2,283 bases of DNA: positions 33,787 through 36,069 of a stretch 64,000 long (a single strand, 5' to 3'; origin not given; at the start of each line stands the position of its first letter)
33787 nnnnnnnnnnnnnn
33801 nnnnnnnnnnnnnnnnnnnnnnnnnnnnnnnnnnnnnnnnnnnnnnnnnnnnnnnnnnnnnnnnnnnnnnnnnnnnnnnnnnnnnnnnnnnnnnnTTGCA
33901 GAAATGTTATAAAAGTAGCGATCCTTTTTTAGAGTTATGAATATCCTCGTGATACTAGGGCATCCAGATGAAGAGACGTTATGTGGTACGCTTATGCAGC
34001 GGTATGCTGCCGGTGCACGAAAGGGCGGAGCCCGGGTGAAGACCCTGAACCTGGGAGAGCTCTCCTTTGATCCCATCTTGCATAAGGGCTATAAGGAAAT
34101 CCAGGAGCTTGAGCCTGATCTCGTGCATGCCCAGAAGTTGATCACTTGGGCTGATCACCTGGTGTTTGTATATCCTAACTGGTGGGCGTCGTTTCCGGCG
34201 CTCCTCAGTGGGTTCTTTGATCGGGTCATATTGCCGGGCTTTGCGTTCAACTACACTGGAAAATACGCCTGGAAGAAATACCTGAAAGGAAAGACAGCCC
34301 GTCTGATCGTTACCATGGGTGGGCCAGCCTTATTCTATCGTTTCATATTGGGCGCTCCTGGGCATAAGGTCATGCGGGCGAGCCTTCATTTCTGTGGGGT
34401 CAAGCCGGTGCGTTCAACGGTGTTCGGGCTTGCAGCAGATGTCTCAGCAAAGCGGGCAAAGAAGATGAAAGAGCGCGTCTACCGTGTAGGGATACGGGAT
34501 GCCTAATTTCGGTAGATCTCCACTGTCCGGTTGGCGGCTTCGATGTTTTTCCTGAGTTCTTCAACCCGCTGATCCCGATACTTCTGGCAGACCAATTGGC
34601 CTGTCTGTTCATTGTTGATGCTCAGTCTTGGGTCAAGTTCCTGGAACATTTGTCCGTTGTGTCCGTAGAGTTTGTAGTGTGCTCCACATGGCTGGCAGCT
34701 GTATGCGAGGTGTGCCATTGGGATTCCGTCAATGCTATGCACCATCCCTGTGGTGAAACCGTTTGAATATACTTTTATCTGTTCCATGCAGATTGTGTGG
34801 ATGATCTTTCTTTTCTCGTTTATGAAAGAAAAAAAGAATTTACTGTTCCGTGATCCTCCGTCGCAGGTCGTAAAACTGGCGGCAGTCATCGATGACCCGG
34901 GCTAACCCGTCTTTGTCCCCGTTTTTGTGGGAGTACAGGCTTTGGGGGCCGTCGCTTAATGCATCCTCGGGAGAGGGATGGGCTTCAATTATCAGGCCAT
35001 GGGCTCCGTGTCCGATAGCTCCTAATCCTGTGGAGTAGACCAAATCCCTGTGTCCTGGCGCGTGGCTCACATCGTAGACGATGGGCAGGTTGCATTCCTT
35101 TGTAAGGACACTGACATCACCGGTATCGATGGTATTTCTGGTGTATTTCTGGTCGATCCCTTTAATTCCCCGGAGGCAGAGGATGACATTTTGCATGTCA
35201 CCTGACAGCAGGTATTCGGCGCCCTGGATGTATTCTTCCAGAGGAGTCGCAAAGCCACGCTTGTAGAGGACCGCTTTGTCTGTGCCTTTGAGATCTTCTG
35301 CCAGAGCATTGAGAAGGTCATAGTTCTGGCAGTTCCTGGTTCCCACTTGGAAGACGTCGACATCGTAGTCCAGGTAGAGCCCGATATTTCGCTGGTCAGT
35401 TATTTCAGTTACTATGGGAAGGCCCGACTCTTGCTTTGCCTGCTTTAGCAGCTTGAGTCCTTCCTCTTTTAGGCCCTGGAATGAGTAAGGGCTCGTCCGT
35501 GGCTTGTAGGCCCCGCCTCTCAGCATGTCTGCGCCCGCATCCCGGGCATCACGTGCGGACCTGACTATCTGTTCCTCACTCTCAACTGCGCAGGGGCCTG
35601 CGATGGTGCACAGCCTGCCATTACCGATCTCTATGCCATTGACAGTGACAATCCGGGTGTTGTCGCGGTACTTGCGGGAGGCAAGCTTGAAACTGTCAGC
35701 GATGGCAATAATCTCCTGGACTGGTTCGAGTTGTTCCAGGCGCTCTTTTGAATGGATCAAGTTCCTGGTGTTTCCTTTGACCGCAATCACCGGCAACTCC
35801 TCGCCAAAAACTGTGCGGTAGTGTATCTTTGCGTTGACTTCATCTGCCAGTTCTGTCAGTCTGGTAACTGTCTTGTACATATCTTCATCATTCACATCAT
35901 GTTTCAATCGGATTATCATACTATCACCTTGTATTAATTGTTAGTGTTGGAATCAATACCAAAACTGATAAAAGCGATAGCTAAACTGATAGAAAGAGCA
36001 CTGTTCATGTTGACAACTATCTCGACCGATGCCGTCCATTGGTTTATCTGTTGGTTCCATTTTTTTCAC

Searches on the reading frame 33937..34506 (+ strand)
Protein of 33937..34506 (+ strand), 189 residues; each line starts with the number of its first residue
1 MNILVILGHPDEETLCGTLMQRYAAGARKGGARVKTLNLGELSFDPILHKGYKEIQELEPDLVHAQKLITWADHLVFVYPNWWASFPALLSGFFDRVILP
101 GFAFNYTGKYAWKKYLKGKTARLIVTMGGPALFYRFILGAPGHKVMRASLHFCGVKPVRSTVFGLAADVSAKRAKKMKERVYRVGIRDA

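Call 15: search_protein_families(library=pfam, proteins=[window:33937-34506:+], max_evalue=0.001)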
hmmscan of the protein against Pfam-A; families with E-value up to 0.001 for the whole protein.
window:33937-34506:+ (189 aa): 2 families
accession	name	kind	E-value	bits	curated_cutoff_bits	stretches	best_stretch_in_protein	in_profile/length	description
PF02525.22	Flavodoxin_2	-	2.6e-39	135.5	27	1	1-179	1-192/198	Flavodoxin-like fold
PF03358.20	FMN_red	-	7.8e-16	58.5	24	1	1-129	1-117/152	NADPH-dependent FMN reductase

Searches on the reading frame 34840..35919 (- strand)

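Call 9: search_protein_families(library=pfam, proteins=[window:34840-35919:-], max_evalue=0.001)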
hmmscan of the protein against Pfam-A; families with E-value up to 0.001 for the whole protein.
window:34840-35919:- (359 aa): 1 family
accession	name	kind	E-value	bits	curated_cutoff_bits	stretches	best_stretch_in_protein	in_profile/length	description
PF00793.26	DAHP_synth_1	-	9.8e-56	189.1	25.5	1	94-330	8-251/270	DAHP synthetase I family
